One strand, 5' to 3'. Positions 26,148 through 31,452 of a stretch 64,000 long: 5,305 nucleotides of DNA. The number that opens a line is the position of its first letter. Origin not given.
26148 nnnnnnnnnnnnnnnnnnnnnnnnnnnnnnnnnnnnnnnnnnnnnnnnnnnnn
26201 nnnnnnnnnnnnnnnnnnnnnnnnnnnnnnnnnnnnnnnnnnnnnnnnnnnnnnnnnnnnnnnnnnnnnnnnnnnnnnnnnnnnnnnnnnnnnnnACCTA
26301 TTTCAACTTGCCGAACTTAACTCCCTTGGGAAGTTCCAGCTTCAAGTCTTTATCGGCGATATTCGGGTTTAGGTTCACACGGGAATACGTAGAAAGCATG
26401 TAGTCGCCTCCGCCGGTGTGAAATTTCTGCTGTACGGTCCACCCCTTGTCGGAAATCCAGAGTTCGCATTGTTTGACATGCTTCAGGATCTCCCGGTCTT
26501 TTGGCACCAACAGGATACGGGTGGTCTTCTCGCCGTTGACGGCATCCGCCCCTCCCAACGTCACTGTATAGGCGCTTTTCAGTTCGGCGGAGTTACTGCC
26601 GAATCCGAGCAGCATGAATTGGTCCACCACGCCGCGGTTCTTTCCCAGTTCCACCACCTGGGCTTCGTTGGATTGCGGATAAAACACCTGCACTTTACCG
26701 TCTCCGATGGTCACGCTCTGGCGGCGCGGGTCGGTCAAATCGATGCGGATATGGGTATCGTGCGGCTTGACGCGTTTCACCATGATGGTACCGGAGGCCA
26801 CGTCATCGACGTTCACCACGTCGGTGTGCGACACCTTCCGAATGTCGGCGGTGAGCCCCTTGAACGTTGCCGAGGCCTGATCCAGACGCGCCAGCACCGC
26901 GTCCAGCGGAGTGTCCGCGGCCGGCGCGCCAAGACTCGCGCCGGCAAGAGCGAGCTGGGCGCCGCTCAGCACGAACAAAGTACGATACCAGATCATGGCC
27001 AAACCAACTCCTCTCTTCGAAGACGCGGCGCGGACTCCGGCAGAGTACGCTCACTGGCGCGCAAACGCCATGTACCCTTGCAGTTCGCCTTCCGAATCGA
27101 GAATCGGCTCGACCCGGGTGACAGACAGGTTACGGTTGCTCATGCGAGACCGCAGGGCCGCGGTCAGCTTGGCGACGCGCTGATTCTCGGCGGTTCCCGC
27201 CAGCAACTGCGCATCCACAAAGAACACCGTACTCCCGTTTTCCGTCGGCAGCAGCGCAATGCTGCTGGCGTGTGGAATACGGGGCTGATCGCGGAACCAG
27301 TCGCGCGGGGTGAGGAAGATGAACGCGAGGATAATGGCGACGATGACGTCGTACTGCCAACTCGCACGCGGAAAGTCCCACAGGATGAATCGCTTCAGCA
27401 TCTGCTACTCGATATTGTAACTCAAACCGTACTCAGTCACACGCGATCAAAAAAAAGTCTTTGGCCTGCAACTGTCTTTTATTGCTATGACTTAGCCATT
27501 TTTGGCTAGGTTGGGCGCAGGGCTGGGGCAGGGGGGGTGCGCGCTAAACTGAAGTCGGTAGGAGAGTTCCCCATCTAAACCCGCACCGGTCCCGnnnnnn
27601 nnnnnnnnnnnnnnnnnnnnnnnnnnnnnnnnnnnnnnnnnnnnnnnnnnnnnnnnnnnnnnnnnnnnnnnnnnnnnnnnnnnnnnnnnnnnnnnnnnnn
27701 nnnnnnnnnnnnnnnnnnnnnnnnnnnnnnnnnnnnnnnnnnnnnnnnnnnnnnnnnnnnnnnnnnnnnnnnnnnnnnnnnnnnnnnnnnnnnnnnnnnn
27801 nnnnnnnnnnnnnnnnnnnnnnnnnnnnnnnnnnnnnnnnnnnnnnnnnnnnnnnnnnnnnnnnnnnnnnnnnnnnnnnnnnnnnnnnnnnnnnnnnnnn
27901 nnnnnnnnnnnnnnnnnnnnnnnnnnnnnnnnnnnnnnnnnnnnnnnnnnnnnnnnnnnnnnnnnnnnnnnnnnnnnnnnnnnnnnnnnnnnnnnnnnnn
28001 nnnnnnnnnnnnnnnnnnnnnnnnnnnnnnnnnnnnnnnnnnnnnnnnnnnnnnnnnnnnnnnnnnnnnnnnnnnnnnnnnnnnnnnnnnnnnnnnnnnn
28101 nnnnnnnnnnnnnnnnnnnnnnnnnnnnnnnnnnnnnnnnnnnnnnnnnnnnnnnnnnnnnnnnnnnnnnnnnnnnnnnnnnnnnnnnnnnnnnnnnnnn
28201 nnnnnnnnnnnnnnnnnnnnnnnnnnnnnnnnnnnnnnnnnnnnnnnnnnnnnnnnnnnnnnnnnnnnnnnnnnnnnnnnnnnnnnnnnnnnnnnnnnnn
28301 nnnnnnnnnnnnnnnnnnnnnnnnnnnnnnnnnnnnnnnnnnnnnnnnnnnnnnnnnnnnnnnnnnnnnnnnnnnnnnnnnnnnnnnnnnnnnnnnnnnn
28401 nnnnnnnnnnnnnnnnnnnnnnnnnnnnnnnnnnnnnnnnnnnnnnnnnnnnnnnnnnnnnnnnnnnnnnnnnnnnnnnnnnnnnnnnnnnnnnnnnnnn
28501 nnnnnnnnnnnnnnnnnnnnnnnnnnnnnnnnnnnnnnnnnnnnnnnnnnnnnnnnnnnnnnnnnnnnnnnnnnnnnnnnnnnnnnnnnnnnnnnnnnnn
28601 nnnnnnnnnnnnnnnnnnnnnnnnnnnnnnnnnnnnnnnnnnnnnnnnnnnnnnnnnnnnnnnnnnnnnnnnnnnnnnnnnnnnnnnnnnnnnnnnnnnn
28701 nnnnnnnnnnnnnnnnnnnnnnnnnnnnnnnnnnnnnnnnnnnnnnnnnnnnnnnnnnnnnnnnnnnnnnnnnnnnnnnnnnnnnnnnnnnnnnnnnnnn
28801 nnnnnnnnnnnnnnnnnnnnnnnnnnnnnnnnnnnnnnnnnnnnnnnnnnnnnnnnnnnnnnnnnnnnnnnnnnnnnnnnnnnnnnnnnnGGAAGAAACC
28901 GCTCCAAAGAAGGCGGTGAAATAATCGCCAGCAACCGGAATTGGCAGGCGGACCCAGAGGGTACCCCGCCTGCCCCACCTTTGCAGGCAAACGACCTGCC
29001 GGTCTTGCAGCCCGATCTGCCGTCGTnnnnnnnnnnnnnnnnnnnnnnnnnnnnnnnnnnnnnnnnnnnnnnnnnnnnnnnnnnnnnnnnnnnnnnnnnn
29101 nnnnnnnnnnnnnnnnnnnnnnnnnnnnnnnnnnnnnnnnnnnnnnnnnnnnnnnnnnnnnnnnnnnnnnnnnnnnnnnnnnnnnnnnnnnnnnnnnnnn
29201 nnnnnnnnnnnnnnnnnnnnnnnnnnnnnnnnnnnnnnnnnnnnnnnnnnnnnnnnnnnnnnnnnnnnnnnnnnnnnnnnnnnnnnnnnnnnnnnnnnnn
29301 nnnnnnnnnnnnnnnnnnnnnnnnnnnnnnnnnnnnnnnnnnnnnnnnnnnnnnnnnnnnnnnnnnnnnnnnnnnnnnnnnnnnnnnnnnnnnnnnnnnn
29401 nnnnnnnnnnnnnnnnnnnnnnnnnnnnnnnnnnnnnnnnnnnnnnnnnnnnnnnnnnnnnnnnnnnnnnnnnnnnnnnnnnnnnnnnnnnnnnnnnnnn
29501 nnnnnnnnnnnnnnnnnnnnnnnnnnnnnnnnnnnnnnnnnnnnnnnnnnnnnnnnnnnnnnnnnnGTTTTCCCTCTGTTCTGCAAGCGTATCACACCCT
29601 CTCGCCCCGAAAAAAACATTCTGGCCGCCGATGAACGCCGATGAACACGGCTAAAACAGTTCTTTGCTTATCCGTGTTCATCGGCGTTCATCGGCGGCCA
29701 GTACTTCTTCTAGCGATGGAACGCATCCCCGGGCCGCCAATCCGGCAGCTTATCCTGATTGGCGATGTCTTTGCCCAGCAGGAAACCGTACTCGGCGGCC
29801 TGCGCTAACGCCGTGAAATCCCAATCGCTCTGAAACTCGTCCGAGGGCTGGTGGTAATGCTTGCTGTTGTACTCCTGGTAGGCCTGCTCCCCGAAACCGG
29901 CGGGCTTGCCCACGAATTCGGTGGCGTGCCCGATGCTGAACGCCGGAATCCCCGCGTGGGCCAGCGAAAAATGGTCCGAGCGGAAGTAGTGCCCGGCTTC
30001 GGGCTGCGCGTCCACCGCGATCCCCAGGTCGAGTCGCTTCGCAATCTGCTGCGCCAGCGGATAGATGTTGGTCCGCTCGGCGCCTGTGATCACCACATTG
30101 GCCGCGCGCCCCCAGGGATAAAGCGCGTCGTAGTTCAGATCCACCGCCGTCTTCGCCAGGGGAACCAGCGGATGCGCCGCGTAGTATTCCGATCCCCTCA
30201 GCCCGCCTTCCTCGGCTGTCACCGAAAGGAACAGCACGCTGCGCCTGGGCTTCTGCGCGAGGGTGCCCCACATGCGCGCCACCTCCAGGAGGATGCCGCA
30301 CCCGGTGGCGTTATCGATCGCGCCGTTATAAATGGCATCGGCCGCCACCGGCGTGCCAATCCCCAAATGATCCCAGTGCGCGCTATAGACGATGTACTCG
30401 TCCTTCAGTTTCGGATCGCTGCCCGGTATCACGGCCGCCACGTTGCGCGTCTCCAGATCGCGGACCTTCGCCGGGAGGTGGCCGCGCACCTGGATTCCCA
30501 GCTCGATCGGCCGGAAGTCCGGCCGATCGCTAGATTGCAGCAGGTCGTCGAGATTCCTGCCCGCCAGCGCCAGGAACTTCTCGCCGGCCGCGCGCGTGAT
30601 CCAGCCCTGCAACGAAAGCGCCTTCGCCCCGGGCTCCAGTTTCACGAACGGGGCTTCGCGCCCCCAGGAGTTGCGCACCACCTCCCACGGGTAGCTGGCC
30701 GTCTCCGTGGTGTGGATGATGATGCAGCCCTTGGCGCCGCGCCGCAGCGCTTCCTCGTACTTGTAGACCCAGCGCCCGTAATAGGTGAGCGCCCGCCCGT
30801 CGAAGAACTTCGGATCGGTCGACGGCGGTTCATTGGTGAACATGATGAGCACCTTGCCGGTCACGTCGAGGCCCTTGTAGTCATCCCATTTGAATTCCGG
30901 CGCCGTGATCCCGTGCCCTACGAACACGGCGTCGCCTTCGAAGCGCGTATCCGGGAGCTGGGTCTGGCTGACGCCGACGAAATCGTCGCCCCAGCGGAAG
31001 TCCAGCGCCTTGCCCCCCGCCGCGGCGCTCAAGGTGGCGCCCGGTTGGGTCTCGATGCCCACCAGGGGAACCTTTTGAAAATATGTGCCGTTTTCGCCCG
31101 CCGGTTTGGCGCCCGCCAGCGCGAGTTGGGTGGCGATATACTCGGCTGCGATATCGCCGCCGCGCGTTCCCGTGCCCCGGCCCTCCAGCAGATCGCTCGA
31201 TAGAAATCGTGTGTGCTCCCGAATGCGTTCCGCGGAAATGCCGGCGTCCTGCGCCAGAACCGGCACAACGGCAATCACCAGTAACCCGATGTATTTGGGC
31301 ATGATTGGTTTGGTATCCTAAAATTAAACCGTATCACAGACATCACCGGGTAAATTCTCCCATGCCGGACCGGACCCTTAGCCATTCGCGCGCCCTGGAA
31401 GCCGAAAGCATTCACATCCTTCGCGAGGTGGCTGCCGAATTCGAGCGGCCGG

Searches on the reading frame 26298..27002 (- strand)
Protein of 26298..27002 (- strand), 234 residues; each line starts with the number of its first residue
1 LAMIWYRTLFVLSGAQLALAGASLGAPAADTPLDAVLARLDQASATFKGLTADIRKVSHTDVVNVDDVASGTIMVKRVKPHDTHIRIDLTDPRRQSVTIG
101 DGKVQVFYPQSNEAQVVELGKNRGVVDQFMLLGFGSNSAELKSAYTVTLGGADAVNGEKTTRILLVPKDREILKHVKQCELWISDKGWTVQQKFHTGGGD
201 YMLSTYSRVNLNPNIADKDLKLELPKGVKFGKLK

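Call 46: search_protein_families(library=ncbifam, proteins=[window:26298-27002:-], max_evalue=0.01)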
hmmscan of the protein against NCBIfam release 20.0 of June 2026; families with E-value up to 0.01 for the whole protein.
window:26298-27002:- (234 aa): 3 families
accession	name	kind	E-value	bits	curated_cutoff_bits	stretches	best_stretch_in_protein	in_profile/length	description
TIGR00547.2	lolA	equivalog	6.3e-07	29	112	1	29-229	20-198/202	outer membrane lipoprotein periplasmic chaperone LolA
NF053544.1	LolA2_flexi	equivalog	1.6e-05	24.4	125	1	31-219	26-205/208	flexirubin biosynthesis/transport protein LolA2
NF000661.0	PRK00031.1-3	equivalog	0.003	16.9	255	1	13-228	23-220/225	outer membrane lipoprotein chaperone LolA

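Call 68: search_protein_families(library=padloc, proteins=[window:26298-27002:-], max_evalue=0.00001)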
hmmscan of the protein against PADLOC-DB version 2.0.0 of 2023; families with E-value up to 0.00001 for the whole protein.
window:26298-27002:- (234 aa): 0 families

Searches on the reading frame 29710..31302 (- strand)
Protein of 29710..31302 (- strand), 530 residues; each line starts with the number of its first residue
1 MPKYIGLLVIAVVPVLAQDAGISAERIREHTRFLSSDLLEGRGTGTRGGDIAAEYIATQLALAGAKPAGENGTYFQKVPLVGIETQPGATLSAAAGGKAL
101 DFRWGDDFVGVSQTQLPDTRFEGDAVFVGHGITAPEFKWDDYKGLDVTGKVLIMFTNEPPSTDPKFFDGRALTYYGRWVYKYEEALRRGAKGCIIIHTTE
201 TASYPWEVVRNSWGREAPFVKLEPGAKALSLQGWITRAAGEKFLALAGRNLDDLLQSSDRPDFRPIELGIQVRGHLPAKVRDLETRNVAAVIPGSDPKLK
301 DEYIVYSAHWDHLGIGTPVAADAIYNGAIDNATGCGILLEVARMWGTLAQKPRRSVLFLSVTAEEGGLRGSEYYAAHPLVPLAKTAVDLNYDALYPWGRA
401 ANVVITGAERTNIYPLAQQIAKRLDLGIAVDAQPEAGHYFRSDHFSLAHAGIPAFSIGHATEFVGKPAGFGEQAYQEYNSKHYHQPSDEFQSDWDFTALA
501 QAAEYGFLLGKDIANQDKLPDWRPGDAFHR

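Call 68: search_protein_families(library=padloc, proteins=[window:29710-31302:-], max_evalue=0.00001)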
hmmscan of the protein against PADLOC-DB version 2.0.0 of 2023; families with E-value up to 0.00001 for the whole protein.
window:29710-31302:- (530 aa): 0 families

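Call 69: search_protein_families(library=pfam, proteins=[window:29710-31302:-], max_evalue=0.00001)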
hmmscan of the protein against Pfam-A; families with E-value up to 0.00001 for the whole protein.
window:29710-31302:- (530 aa): 1 family
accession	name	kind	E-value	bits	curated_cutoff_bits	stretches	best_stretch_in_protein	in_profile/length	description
PF04389.22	Peptidase_M28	-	2.3e-40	138.9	21.3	1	287-496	1-181/193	Peptidase family M28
